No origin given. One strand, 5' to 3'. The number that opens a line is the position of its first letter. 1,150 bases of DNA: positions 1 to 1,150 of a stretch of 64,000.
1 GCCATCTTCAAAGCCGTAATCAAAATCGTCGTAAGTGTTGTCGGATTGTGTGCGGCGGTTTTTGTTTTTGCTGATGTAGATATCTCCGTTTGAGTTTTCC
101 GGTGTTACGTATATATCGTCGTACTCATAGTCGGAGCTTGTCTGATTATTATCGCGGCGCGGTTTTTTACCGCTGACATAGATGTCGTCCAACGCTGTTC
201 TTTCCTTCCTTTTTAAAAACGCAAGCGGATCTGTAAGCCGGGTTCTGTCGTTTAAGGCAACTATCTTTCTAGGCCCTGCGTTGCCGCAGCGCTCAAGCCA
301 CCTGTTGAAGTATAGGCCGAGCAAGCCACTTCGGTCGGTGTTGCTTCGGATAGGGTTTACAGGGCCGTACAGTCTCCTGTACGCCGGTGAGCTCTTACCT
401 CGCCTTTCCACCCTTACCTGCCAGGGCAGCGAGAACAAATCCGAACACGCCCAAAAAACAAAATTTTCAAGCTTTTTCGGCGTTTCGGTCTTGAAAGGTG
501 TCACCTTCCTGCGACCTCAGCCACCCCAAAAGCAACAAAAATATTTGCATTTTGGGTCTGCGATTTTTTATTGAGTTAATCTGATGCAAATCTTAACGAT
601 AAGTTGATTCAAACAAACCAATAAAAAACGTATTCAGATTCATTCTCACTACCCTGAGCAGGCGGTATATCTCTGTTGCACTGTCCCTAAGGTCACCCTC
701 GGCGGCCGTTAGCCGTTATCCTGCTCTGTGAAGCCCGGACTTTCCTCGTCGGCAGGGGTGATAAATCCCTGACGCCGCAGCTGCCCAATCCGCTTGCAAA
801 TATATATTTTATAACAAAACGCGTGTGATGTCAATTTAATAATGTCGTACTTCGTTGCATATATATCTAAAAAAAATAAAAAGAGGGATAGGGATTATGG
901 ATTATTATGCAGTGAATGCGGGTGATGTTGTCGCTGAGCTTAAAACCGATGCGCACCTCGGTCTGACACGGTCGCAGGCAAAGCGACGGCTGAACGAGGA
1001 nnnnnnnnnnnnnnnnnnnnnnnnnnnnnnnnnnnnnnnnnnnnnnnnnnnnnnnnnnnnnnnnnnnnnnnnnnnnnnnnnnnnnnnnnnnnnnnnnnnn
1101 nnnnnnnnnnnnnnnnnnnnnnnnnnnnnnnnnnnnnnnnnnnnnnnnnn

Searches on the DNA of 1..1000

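Call 74: search_rna_families(source=window, start=1, end=1000, threshold=gathering, show_alignments=1)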
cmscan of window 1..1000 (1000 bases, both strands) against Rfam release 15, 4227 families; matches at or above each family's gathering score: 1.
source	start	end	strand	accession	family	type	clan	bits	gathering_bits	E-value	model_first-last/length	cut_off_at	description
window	218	796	-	RF00010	RNaseP_bact_a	Gene; ribozyme;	CL00002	250.5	100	3.4e-82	1-367/367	no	Bacterial RNase P class A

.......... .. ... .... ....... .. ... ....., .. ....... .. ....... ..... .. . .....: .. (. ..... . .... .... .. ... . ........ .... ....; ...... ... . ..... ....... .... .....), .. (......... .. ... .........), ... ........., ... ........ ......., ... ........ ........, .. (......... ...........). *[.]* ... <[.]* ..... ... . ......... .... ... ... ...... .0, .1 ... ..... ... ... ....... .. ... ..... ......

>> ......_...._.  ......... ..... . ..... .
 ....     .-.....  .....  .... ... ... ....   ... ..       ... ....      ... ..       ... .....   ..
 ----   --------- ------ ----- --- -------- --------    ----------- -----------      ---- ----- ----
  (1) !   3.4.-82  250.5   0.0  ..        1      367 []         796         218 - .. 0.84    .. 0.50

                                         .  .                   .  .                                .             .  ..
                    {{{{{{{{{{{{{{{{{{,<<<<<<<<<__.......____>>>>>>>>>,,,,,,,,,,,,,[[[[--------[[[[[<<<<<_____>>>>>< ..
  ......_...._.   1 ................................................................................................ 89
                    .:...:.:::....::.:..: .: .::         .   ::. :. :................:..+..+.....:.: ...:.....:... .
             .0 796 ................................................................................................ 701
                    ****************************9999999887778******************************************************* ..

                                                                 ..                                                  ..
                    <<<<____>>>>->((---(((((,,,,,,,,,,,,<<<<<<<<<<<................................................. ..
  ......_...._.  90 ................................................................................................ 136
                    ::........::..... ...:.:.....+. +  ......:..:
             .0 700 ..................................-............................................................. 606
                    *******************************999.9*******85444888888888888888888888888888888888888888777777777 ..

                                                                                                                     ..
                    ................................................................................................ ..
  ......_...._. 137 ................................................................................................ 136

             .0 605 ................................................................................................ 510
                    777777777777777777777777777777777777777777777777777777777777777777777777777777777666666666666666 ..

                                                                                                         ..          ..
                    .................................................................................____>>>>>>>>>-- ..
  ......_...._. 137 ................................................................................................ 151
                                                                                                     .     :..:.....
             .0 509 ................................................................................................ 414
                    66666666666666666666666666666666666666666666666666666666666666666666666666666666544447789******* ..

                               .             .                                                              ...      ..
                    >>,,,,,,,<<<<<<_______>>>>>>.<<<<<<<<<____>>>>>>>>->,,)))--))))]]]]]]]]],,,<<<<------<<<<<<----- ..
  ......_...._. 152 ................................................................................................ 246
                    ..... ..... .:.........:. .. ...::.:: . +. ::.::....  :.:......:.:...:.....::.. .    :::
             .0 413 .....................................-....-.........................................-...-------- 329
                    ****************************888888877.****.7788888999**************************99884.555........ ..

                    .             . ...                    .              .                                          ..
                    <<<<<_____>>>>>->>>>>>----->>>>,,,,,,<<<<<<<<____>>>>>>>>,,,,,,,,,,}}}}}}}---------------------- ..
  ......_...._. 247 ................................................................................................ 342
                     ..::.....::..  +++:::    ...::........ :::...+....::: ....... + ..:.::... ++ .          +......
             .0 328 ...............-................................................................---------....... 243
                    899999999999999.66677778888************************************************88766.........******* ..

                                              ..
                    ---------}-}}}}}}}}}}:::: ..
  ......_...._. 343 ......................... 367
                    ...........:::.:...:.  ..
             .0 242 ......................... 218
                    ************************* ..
